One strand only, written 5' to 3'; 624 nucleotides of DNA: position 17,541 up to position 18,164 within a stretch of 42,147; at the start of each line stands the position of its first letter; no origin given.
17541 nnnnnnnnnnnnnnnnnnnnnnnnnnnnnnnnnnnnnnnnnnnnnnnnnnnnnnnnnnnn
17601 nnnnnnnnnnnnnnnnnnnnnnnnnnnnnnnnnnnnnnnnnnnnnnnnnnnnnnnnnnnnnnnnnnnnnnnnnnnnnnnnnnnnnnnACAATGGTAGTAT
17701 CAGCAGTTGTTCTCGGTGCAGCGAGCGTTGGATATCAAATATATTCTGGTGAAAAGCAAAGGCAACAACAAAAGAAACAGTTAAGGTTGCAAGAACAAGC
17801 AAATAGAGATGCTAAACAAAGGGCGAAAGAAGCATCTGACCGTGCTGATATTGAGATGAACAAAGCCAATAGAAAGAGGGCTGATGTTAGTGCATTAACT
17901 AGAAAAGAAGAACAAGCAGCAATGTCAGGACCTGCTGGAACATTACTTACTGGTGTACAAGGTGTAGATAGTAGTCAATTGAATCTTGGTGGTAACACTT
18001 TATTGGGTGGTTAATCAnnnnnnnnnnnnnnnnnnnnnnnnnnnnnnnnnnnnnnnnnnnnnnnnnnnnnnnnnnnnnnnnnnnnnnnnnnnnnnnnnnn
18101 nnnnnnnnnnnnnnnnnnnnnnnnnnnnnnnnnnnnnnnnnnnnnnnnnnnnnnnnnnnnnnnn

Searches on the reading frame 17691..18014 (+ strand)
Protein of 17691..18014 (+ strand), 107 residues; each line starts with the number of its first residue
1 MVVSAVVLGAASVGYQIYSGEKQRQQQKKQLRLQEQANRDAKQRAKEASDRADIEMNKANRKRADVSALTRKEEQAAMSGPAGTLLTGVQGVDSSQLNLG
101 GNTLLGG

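Call 57: search_protein_families(library=pfam, proteins=[window:17691-18014:+], max_evalue=0.01)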
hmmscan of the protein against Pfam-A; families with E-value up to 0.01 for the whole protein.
window:17691-18014:+ (107 aa): 3 families
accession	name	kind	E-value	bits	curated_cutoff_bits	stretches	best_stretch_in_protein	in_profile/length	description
PF17325.7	SPG4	-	0.0034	18.9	25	1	16-74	35-92/109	Stationary phase protein 4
PF02064.20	MAS20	-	0.0074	16.8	27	1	6-65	2-63/132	MAS20 protein import receptor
PF10721.14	DUF2514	-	0.009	16.5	26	0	18-80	46-114/161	Protein of unknown function (DUF2514)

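Call 105: search_protein_families(library=pfam, proteins=[window:17691-18014:+], max_evalue=0.1)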
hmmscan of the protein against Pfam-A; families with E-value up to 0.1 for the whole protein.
window:17691-18014:+ (107 aa): 5 families
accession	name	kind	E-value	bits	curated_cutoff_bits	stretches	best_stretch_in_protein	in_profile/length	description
PF17325.7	SPG4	-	0.0034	18.9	25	1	16-74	35-92/109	Stationary phase protein 4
PF02064.20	MAS20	-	0.0074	16.8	27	1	6-65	2-63/132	MAS20 protein import receptor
PF10721.14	DUF2514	-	0.009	16.5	26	1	18-80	46-114/161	Protein of unknown function (DUF2514)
PF24072.1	T7_gp14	-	0.011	16.1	27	1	1-77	1-75/187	T7 virus internal virion protein gp14 family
PF09615.15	Cas_Csy3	-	0.077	12.8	25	1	19-74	21-81/328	CRISPR-associated protein (Cas_Csy3)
